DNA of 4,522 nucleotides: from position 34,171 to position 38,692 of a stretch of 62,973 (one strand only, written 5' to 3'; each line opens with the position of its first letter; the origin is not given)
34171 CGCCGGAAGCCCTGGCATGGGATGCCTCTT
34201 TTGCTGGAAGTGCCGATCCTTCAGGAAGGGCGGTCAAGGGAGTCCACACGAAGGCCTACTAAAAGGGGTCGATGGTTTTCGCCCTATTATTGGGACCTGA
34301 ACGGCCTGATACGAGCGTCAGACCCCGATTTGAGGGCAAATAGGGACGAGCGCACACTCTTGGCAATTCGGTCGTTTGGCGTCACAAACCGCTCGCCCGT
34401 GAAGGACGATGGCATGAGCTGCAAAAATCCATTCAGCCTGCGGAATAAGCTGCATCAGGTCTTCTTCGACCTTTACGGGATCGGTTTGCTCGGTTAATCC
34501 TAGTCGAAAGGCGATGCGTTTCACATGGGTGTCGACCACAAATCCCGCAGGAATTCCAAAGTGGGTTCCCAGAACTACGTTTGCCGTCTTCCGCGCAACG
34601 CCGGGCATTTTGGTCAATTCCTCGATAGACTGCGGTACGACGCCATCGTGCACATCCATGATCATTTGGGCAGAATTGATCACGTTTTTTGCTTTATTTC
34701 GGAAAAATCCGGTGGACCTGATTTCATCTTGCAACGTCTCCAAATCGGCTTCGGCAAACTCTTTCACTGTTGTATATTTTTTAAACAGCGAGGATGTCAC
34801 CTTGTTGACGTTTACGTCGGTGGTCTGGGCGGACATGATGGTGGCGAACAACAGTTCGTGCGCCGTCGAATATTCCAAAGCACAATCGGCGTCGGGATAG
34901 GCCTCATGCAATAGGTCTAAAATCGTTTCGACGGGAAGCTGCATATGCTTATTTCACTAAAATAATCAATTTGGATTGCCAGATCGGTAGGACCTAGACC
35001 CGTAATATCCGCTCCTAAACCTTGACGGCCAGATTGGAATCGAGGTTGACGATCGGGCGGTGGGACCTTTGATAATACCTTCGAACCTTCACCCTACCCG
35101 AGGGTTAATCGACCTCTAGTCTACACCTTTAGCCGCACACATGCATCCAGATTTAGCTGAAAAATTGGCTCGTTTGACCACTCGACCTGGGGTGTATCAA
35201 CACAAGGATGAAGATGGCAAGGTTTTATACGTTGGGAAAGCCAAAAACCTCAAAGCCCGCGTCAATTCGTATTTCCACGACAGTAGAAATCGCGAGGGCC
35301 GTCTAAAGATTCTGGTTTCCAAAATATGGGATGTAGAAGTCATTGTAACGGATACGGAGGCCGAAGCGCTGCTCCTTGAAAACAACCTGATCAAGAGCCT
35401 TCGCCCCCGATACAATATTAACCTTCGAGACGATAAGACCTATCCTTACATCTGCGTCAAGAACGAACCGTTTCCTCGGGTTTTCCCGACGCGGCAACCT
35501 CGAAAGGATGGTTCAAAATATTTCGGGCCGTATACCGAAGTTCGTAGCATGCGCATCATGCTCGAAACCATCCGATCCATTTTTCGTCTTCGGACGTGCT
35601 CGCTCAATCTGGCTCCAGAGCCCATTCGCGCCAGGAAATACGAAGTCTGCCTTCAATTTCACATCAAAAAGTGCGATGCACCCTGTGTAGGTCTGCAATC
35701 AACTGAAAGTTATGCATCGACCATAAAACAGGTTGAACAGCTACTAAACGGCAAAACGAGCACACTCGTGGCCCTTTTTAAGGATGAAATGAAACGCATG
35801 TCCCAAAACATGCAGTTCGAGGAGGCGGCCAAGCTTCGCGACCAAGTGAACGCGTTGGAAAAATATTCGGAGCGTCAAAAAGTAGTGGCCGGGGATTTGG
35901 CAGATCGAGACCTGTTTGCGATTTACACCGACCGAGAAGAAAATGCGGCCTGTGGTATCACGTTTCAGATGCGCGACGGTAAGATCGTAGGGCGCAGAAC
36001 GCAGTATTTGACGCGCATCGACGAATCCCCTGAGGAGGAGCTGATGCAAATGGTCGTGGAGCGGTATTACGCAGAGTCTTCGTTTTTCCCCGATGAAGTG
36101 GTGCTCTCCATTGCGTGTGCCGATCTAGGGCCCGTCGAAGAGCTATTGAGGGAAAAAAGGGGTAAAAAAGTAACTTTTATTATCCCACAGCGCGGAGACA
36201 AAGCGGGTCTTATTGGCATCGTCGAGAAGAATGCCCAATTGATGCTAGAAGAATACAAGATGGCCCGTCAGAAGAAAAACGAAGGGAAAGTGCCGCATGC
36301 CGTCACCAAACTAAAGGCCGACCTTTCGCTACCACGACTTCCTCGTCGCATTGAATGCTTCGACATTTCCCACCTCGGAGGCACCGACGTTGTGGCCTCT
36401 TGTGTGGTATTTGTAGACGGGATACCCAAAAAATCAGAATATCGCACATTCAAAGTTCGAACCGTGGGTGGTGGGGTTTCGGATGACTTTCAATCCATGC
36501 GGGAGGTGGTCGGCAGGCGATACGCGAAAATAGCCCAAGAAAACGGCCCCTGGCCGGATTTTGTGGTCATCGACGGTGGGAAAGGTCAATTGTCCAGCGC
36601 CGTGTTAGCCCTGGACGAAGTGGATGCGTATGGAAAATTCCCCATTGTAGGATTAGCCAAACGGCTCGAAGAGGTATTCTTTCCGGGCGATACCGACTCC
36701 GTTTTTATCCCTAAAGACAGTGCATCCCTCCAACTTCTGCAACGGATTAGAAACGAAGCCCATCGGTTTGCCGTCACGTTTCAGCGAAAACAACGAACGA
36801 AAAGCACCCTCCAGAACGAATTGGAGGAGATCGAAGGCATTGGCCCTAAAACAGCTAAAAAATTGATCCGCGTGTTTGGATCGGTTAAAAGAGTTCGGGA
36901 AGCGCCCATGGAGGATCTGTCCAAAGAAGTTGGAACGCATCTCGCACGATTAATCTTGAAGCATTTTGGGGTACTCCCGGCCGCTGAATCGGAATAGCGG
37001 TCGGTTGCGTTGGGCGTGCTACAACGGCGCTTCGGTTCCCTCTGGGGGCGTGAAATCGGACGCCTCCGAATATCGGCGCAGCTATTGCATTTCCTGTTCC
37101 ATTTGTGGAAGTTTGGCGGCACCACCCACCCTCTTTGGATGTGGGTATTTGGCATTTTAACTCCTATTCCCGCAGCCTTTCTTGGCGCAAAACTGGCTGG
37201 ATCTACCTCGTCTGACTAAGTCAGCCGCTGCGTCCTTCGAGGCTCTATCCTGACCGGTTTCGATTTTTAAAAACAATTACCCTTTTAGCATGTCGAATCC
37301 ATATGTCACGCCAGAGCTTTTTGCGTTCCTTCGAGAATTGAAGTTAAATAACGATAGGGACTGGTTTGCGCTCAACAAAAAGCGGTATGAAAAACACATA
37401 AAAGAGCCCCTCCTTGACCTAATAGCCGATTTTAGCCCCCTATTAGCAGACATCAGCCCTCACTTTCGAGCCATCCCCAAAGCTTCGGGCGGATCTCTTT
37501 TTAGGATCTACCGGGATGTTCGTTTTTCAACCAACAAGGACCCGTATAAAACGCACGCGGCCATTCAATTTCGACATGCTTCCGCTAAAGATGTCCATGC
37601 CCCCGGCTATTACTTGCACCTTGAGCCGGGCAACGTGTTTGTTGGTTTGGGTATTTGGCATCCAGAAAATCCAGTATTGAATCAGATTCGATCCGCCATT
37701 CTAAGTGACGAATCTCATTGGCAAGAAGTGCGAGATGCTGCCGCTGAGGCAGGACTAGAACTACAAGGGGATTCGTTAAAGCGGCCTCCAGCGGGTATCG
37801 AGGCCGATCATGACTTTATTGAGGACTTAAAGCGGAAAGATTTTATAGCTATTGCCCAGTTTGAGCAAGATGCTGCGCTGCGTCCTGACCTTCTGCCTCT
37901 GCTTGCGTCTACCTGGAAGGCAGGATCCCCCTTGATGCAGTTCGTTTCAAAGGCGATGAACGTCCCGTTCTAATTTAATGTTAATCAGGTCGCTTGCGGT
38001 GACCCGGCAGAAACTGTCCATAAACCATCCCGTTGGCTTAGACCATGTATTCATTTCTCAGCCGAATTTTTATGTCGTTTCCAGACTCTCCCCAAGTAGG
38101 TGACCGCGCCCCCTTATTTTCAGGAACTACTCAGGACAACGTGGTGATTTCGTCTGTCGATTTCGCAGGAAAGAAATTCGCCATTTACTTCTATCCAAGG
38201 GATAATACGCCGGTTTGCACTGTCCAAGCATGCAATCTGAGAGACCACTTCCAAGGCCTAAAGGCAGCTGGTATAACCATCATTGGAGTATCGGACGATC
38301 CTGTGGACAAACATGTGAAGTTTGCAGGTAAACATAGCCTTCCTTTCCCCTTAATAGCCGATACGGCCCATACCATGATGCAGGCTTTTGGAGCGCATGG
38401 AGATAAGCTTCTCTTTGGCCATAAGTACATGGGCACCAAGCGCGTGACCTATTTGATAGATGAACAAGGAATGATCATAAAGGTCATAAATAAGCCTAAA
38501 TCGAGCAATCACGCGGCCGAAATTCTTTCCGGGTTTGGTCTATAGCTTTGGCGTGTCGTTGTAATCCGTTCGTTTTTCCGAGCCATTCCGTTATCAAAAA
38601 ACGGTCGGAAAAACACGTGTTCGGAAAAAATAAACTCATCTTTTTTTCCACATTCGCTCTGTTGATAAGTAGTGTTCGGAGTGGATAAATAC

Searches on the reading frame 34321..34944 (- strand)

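Call 51: search_protein_families(library=pfam, proteins=[window:34321-34944:-], max_evalue=0.001)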
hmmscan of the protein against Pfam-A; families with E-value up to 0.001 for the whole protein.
window:34321-34944:- (208 aa): 3 families
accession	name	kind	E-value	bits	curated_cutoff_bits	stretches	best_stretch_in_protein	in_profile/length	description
PF00730.31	HhH-GPD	-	3.1e-25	89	26.2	1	34-169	2-108/108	HhH-GPD superfamily base excision DNA repair protein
PF00633.29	HHH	-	3.9e-06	26.9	24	1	99-125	2-28/30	Helix-hairpin-helix motif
PF14520.12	HHH_5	-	0.00017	22.4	27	0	105-121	32-48/57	Helix-hairpin-helix domain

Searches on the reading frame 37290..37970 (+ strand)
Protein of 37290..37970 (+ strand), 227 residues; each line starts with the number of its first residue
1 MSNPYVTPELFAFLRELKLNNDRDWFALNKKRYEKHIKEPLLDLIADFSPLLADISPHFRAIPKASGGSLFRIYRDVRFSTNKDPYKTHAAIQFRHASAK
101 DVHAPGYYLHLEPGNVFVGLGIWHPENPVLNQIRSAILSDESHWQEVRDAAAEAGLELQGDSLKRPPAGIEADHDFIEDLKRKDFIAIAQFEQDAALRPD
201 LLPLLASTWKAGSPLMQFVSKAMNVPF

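Call 51: search_protein_families(library=pfam, proteins=[window:37290-37970:+], max_evalue=0.001)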
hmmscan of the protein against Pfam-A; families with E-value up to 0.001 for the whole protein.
window:37290-37970:+ (227 aa): 1 family
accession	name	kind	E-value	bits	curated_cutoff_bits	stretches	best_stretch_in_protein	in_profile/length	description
PF09365.15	DUF2461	-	1.6e-62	211.6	22.8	1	10-218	2-208/208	Conserved hypothetical protein (DUF2461)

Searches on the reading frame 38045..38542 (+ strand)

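Call 51: search_protein_families(library=pfam, proteins=[window:38045-38542:+], max_evalue=0.001)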
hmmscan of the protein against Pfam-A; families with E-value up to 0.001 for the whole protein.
window:38045-38542:+ (166 aa): 3 families
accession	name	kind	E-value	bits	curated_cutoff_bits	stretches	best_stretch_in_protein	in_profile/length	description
PF00578.27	AhpC-TSA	-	8.9e-32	110.1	26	1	18-145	1-122/124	AhpC/TSA family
PF08534.16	Redoxin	-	5.7e-21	75.3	26.6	1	17-153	1-137/148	Redoxin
PF13911.12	AhpC-TSA_2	-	0.00051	20.8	27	1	65-120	2-57/114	AhpC/TSA antioxidant enzyme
